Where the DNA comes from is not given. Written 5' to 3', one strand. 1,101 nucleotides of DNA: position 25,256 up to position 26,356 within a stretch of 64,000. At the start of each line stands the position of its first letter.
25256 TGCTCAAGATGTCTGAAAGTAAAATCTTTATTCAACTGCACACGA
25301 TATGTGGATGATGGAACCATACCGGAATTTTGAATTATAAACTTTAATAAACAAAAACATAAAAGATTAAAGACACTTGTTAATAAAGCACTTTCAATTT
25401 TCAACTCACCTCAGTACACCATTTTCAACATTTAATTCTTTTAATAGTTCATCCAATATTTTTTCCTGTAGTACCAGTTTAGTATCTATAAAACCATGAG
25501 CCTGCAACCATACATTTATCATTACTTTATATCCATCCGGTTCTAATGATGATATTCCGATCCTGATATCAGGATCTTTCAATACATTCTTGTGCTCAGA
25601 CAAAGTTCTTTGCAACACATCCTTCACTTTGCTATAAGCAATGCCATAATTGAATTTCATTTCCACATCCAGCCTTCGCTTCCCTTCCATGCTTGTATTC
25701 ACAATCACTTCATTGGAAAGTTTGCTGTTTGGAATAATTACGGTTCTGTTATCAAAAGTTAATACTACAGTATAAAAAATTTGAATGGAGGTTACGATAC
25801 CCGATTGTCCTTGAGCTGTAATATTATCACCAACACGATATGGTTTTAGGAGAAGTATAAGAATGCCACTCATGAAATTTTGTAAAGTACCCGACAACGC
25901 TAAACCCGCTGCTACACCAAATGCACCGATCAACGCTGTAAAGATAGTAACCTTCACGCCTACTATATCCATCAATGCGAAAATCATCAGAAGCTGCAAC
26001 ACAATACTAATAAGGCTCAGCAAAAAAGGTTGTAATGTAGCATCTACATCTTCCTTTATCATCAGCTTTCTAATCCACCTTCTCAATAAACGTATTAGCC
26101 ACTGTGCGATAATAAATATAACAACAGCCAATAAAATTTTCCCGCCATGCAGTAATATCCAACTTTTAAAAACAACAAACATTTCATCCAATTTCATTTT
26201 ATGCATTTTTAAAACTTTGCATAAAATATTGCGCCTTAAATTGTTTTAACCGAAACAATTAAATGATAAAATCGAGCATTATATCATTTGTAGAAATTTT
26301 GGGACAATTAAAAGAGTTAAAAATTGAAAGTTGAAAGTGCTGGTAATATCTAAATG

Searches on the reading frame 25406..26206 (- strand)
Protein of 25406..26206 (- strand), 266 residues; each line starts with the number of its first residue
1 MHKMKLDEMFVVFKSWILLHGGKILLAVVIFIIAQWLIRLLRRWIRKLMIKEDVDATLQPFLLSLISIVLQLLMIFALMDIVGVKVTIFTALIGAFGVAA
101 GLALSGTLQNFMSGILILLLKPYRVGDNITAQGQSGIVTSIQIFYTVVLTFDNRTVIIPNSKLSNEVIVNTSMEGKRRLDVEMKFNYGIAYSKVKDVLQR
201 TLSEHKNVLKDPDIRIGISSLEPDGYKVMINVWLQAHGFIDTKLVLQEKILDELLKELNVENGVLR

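Call 33: search_protein_families(library=pfam, proteins=[window:25406-26206:-])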
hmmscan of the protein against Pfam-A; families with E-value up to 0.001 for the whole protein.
window:25406-26206:- (266 aa): 2 families
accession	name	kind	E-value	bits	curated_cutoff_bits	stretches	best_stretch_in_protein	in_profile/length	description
PF00924.24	MS_channel_2nd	-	1.4e-19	70.4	20.2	1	107-172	2-67/68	Mechanosensitive ion channel, beta-domain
PF05552.17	MS_channel_1st_1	-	0.00021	21.6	22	1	21-56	14-49/50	Mechanosensitive ion channel, conserved TM helix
